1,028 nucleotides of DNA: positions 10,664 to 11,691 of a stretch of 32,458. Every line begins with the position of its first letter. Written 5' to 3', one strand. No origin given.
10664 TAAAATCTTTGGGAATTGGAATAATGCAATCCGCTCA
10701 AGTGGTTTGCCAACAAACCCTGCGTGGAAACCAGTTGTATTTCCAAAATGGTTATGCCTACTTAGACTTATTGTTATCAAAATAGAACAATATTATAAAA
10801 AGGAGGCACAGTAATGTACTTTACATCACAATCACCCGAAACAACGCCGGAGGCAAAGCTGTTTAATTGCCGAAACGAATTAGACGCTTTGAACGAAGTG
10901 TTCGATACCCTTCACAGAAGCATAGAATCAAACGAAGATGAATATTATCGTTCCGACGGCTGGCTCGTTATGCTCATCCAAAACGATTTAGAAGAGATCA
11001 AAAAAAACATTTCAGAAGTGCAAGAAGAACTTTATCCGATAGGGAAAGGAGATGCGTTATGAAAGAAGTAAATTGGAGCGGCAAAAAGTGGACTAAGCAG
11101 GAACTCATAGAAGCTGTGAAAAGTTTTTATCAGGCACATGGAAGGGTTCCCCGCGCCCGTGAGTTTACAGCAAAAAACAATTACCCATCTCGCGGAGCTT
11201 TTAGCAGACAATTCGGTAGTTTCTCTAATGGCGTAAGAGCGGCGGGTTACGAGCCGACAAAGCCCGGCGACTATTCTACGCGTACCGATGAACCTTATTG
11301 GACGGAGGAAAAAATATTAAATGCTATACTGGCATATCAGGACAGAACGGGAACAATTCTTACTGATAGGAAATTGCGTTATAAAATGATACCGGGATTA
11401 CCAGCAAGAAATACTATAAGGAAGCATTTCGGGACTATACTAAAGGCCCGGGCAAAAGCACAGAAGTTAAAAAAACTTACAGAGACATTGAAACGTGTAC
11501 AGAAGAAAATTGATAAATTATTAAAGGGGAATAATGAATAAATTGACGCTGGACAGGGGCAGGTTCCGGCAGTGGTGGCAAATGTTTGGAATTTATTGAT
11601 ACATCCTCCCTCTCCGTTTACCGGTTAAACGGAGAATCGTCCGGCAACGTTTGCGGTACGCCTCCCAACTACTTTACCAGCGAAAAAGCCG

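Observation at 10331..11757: Self-contained AT-rich cassette with nuclease-less homing-endonuclease-repeat proteins and an acidic protein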

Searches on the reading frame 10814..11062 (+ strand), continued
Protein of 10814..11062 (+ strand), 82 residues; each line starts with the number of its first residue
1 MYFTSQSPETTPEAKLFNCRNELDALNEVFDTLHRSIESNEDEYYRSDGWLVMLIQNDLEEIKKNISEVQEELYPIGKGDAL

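Call 97: fold_search(model_id=the predicted structure, library=pdb)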
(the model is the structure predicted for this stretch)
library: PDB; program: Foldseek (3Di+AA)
matches with E <= 10: 127; with E <= 0.001: 0
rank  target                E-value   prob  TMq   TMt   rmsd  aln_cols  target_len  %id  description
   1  8p4y                  1.1e+00  0.33  0.43  0.20  11.4        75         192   19  Coiled-coil protein origami triangle (released 2023-08-02)
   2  5j2l_A                1.3e+00  0.94  0.70  0.75   1.9        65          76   17  De novo design of protein homo-oligomers with modular hydrogen bond network-mediated specificity (released 2016-05-25)
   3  6kgq                  1.7e+00  0.25  0.36  0.07   6.0        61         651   21  LSD1-FCPA-MPE five-membered ring adduct model (released 2020-03-25)
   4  6c48_D                1.8e+00  0.33  0.52  0.50   9.4        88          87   16  Crystal structure of B-Myb-LIN9-LIN52 complex (released 2018-09-19)
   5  4j7k_B                1.8e+00  0.13  0.33  0.30  11.4        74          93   15  The crystal structure of a secreted protein EsxB (Mutant E54Q) from Bacillus anthracis str. Sterne (released 2013-03-06)
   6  4j11_B                2.0e+00  0.13  0.33  0.30  11.4        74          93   15  The crystal structure of a secreted protein ESXB (wild-type, in P21 space group) from Bacillus anthracis str. sterne (released 2013-02-13)
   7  6vme_H                2.1e+00  0.77  0.67  0.72   4.5        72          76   10  Human ESCRT-I heterotetramer headpiece (released 2020-05-20)
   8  4j7k_A                2.1e+00  0.14  0.38  0.35   6.4        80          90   19  The crystal structure of a secreted protein EsxB (Mutant E54Q) from Bacillus anthracis str. Sterne (released 2013-03-06)
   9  6jqa_C                2.2e+00  0.33  0.53  0.54   8.1        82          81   15  Crystal structure of phyllogen, a phyllody inducing effector protein of phytoplasma. (released 2019-05-15)
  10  4j11_A                2.2e+00  0.13  0.37  0.36   6.5        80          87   19  The crystal structure of a secreted protein ESXB (wild-type, in P21 space group) from Bacillus anthracis str. sterne (released 2013-02-13)
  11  4j10_A                2.2e+00  0.13  0.37  0.35   6.3        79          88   19  The crystal structure of a secreted protein ESXB (SeMet-labeled) from Bacillus anthracis str. Sterne (released 2013-02-13)
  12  6he1_A                2.5e+00  0.75  0.64  0.14   1.9        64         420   19  Pseudomonas aeruginosa Seryl-tRNA Synthetase in Complex with 5'-O-(N-(L-seryl)-sulfamoyl)N3-methyluridine (released 2019-12-04)
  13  2eul_A                2.5e+00  0.21  0.46  0.28   8.2        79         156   19  Structure of the transcription factor Gfh1. (released 2005-11-15)
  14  4j7k_C                2.5e+00  0.12  0.37  0.35   7.4        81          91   18  The crystal structure of a secreted protein EsxB (Mutant E54Q) from Bacillus anthracis str. Sterne (released 2013-03-06)
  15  2hh7                  2.7e+00  0.80  0.65  0.63   1.1        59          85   24  Crystal Structure of Cu(I) bound CsoR from Mycobacterium tuberculosis. (released 2006-12-05)
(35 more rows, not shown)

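Call 104: search_protein_families(library=padloc, proteins=[window:10814-11062:+, L019:1067-1654:+, L003:7487-7846:+, L023:10231-10632:+, L023:10629-11555:+, L022:10619-10948:+, L022:10926-11396:+], max_evalue=0.01)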
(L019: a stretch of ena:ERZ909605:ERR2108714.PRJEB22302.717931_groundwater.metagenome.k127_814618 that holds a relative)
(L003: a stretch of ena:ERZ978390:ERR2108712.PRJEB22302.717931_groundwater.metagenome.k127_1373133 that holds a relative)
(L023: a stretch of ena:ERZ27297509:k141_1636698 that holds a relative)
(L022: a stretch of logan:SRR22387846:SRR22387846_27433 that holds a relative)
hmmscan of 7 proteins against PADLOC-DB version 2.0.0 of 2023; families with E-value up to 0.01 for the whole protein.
window:10814-11062:+ (82 aa): 0 families

L019:1067-1654:+ (195 aa): 0 families

L003:7487-7846:+ (119 aa): 0 families

L023:10231-10632:+ (133 aa): 0 families

L023:10629-11555:+ (308 aa): 0 families

L022:10619-10948:+ (109 aa): 0 families

L022:10926-11396:+ (156 aa): 0 families

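Call 111: fold_search(model_id=the predicted structure, library=viral)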
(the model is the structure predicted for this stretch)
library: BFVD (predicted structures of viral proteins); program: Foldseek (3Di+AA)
matches with E <= 10: 382; with E <= 0.001: 0
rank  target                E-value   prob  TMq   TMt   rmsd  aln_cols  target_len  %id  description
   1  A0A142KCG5            4.1e-01  0.97  0.66  0.38   3.2        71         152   15  Uncharacterized protein [Gordonia phage Benczkowski14]
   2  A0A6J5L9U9            6.3e-01  0.69  0.50  0.25   4.8        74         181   20  Uncharacterized protein [uncultured Caudovirales phage]
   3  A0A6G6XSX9            7.2e-01  0.57  0.52  0.49   8.0        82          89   11  Uncharacterized protein [Mycobacterium phage Ximenita]
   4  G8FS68                8.6e-01  0.87  0.65  0.44   9.1        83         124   12  Uncharacterized protein [Gordonia phage GTE7]
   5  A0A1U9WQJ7            9.8e-01  0.85  0.66  0.69   5.8        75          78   13  Uncharacterized protein [Geobacillus phage TP-84]
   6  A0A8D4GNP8            1.0e+00  0.20  0.38  0.05  13.1        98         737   12  (no name in the UniProt tables at hand)
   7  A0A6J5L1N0            1.0e+00  0.18  0.36  0.37   6.3        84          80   19  Uncharacterized protein [uncultured Caudovirales phage]
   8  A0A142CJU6            1.2e+00  0.33  0.35  0.40   5.0        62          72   16  (no name in the UniProt tables at hand)
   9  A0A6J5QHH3            1.3e+00  0.75  0.63  0.67   3.5        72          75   15  Uncharacterized protein [uncultured Caudovirales phage]
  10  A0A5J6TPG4            1.3e+00  0.51  0.54  0.35   4.3        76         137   13  (no name in the UniProt tables at hand)
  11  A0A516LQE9            1.3e+00  0.30  0.44  0.47   7.5        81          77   11  (no name in the UniProt tables at hand)
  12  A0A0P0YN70            1.3e+00  0.75  0.65  0.68   8.6        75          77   11  (no name in the UniProt tables at hand)
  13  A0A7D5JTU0            1.3e+00  0.14  0.29  0.18   7.1        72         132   15  (no name in the UniProt tables at hand)
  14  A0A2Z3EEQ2            1.4e+00  0.72  0.63  0.26   4.4        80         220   15  (no name in the UniProt tables at hand)
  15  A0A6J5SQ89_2          1.5e+00  0.80  0.66  0.05   2.9        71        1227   18  Large polyvalent protein associated domain-containing protein [uncultured Caudovirales phage]
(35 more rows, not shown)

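Call 115: search_dna_similar(query=window:10814-11059:+, collection=phages, mode=protein, max_evalue=1, max_rows=10)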
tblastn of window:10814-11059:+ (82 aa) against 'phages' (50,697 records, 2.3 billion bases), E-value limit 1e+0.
Records with a match: 1; places in all: 1; records where one place covers at least 80% of the query: 0.
Best place of each record, by identity: <60% 1.
By first word of the organism name: bajarodmic 1.
By host as written in the record: Peromyscus fraterculus 1.
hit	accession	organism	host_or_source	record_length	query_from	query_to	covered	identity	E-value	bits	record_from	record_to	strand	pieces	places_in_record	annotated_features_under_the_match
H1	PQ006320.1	bajarodmic virus 220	Peromyscus fraterculus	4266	19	69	62%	35.3%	9e-1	33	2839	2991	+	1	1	hypothetical protein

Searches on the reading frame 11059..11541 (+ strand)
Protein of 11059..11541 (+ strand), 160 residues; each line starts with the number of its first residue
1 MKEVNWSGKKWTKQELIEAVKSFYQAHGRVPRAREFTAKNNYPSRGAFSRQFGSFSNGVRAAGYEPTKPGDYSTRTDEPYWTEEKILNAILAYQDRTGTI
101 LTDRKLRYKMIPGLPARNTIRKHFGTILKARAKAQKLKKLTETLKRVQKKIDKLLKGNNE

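Call 4: search_protein_families(library=pfam, proteins=[window:11059-11541:+], max_evalue=1)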
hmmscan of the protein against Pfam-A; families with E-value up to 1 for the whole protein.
window:11059-11541:+ (160 aa): 5 families
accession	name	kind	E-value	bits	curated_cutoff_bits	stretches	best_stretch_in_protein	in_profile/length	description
PF18780.6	HNH_repeat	-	2.8e-14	53.6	26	1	12-65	2-54/54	Homing endonuclease associated repeat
PF14436.11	EndoU_bacteria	-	0.016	16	25.3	0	8-35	72-99/129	Bacterial EndoU nuclease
PF07380.17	Pneumo_M2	-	0.016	15.8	27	0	10-28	59-77/89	Pneumovirus M2 protein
PF23338.1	PTHB1_hp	-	0.037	14.9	27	1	118-151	9-42/104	PTHB1 hairpin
PF04003.17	Utp12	-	0.18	12.4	31.5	1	118-158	57-98/107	Dip2/Utp12 Family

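Call 5: search_protein_families(library=phrogs, proteins=[window:11059-11541:+], max_evalue=0.1)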
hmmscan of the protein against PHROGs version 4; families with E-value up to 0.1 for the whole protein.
window:11059-11541:+ (160 aa): 4 families
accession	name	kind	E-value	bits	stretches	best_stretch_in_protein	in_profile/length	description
phrog_22655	-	unknown function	1.9e-11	44.4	1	10-63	134-187/508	-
phrog_6452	-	unknown function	0.0061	17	0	99-153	104-157/236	-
phrog_32662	-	unknown function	0.013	16.8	1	123-154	34-65/69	-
phrog_35790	-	unknown function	0.029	15.3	1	12-37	2-24/46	-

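Call 12: find_encoding_contigs(protein=window:11059-11541:+, flank=10000, max_places=8)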
Protein window:11059-11541:+ (160 aa): 1 contig read that carries it; 1 place shown.
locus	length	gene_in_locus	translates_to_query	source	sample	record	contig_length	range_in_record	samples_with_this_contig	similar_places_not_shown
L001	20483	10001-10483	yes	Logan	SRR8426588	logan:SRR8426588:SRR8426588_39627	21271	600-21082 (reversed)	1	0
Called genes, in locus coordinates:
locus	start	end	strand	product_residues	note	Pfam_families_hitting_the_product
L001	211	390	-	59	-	-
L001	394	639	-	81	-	-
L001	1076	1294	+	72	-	-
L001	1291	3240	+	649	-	PF02914:DDE_2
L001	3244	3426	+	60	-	-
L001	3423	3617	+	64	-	-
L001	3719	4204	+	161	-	PF06892:Phage_CP76 (weak)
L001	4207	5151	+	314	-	PF13173:AAA_14 (weak), PF13401:AAA_22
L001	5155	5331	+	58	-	-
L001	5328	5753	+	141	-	-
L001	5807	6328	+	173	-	PF07352:Phage_Mu_Gam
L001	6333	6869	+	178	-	-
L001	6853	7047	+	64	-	-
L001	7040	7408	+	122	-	-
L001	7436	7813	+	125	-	-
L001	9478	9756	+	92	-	PF18780:HNH_repeat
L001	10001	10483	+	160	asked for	PF18780:HNH_repeat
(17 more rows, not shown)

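Call 15: find_homologous_proteins(query=window:11059-11541:+)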
Query window:11059-11541:+ (160 aa): 2 proteins with E <= 0.001 among 26 candidates.
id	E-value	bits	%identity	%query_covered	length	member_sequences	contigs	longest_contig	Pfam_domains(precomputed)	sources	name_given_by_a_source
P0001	1.7e-101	354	100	100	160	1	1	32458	PF18780.7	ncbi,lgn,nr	ncbi:MAG: hypothetical protein EPO24_07725 [Bacteroidetes bacterium]|nr:MAG: hypothetical protein EP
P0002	1.3e-58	215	61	98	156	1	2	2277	PF18780.7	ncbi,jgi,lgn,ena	-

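Call 18: find_encoding_contigs(protein=P0002, flank=10000, max_places=8)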
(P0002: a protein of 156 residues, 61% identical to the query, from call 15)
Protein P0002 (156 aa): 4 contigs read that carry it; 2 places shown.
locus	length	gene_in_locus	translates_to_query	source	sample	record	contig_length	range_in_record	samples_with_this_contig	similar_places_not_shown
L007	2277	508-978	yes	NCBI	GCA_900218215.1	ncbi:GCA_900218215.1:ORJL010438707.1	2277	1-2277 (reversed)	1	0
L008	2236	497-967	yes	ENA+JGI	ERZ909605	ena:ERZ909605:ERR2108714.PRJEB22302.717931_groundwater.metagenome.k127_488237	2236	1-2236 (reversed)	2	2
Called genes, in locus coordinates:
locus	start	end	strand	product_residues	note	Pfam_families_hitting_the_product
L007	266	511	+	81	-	-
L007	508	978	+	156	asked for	PF18780:HNH_repeat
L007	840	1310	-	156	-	-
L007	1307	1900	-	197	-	-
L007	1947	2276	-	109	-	?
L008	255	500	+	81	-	-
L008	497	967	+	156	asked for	PF18780:HNH_repeat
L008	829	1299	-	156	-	-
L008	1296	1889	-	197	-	-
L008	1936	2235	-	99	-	?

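Call 29: find_related_loci(query=A3, collection=viral_contigs, flank=6000)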
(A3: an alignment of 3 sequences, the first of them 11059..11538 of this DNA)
Query A3 (160 aa) in viral_contigs; peptide patterns used: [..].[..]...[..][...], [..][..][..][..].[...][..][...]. (x = any residue, [..] = any of these).
207 stretches matched a pattern, but none encodes a relative of the query by tblastn (E <= 1e-3).

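Call 44: search_solved_structures(query=window:11059-11538:+, max_evalue=10, show_alignments=2)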
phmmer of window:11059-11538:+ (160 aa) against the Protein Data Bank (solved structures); distinct sequences matched with E-value up to 10: 1.
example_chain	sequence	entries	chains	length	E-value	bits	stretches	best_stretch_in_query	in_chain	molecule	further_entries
6ch3_B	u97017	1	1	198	0.42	13.8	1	17-87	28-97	Flagellar secretion chaperone FliS,Flagellin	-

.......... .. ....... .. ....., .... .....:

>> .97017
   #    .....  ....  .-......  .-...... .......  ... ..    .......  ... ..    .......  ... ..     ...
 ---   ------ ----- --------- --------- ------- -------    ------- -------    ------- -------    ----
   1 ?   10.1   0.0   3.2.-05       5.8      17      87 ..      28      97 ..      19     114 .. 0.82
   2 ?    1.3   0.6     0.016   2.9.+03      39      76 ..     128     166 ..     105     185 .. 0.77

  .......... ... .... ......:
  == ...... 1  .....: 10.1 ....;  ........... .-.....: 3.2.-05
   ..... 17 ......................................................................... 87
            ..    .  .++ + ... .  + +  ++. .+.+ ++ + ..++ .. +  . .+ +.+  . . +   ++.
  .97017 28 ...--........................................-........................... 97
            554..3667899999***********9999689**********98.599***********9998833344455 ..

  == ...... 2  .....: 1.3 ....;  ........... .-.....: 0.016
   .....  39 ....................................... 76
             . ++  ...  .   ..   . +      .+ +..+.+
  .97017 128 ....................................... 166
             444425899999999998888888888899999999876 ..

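Call 46: find_homologous_proteins(query=A3, max_evalue=0.001)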
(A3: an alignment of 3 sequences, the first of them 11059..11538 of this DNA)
Query A3 (3 sequences) (160 aa, profile of the alignment): 5 proteins with E <= 0.001 among 718 candidates.
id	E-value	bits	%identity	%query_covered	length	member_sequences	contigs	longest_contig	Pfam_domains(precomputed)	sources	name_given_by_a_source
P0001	3.2e-84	299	100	100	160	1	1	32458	PF18780.7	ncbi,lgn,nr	ncbi:MAG: hypothetical protein EPO24_07725 [Bacteroidetes bacterium]|nr:MAG: hypothetical protein EP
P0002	5.5e-81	288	61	98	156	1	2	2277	PF18780.7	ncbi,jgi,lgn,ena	-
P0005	8.9e-66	239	34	93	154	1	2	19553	PF18780.7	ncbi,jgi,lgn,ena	-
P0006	8.4e-54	200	50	92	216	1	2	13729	PF18780.7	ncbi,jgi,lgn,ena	-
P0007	8.8e-19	86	37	38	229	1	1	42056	PF18780.7,PF13102.13,PF17618.8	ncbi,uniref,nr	ncbi:hypothetical protein SRCM101294_00818 [Bacillus amyloliquefaciens]|uniref:homing endonuclease a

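Call 48: find_encoding_contigs(protein=P0006, flank=8000, max_places=6)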
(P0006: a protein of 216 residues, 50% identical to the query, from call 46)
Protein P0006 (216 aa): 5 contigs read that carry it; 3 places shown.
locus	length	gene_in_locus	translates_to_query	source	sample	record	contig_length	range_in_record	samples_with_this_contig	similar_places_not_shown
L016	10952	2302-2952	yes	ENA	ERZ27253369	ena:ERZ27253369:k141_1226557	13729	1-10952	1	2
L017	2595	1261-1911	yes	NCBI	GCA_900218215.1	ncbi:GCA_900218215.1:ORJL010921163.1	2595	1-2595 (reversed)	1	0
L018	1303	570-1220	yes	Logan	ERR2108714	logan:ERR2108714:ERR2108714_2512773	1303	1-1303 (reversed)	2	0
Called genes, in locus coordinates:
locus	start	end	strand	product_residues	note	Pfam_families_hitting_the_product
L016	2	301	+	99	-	?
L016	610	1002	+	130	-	-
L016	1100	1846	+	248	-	PF04233:Phage_Mu_F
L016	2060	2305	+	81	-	-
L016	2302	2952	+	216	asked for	PF18780:HNH_repeat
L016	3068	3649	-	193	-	-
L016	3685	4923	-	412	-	PF06074:Portal_Mu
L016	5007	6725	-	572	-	-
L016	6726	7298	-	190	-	-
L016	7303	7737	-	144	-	-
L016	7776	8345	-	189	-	PF07030:Phage_Mu_Gp36 (weak)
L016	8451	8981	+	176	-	PF10123:Mu-like_Pro_N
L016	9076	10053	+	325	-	-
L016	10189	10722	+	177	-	-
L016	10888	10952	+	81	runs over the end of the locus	-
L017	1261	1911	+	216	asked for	PF18780:HNH_repeat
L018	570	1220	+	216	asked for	PF18780:HNH_repeat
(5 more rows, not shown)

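Call 57: predict_structure(protein=window:11059-11538:+)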
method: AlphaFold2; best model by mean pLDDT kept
length: 160 residues; sequences in the alignment: 1
mean_pLDDT: 59.5   pTM: 0.29
mean pLDDT of the five models: 59.5, 58.9, 58.2, 55.9, 51.4
residues with pLDDT >= 90: 0; 70-90: 23; 50-70: 109; < 50: 28
segments of 3 or more residues with pLDDT < 50: 1-3, 5-7, 43-45, 63-80
pLDDT, mean of each block of 10 residues (from residue 1): 47 63 63 62 53 59 42 37 63 71 60 61 61 62 77 70
secondary structure, 60 per line:
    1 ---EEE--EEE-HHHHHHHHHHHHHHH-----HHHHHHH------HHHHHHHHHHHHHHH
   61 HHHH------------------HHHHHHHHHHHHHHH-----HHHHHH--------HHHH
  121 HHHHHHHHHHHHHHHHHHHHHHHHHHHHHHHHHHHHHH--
elements in order: E4-6 E9-11 H13-27 H33-39 H46-64 H83-97 H103-108 H117-158

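Call 76: search_protein_families(library=pfam, proteins=[P0006], max_evalue=0.1)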
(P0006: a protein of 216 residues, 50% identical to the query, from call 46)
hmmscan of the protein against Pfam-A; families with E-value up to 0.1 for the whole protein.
P0006 (216 aa): 8 families
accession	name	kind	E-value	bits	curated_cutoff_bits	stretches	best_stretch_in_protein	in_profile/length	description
PF18780.6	HNH_repeat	-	1.2e-23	83.6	26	2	68-121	2-54/54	Homing endonuclease associated repeat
PF16191.10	E1_4HB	-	0.00052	20.4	25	0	11-26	37-52/70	Ubiquitin-activating enzyme E1 four-helix bundle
PF23156.1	DUF7054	-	0.00086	19.7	27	0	68-91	27-50/85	Domain of unknown function (DUF7054)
PF07380.17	Pneumo_M2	-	0.0031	18.1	27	0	66-84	59-77/89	Pneumovirus M2 protein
PF14436.11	EndoU_bacteria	-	0.0054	17.5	25.3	0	66-90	74-103/129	Bacterial EndoU nuclease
PF19417.4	RnlA_toxin_N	-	0.012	16.2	24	0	7-33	8-34/82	RNase LS, bacterial toxin N-terminal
PF09373.15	PMBR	-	0.012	16.1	24.9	0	10-27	13-30/33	Pseudomurein-binding repeat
PF16273.10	NuDC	-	0.066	14.2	30.2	0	189-207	16-34/66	Nuclear distribution C domain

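Call 104: search_protein_families(library=padloc, proteins=[window:11059-11541:+], max_evalue=0.01)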
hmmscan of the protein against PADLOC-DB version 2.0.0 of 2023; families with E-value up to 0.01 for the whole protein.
window:11059-11541:+ (160 aa): 0 families

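Call 116: search_dna_similar(query=window:11059-11538:+, collection=phages, mode=protein, max_evalue=0.001, max_rows=25)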
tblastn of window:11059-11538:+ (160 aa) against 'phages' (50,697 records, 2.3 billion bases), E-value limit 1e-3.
Records with a match: 2; places in all: 2; records where one place covers at least 80% of the query: 0.
Best place of each record, by identity: <60% 2.
By first word of the organism name: Geobacillus 2.
By host as written in the record: - 2.
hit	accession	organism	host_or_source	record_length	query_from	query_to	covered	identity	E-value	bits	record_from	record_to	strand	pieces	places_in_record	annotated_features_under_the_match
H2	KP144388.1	Geobacillus virus E3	failed fermentation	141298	3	73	44%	26.3%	6e-5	47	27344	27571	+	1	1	hypothetical protein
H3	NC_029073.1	Geobacillus virus E3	failed fermentation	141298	3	73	44%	26.3%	6e-5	47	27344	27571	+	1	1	hypothetical protein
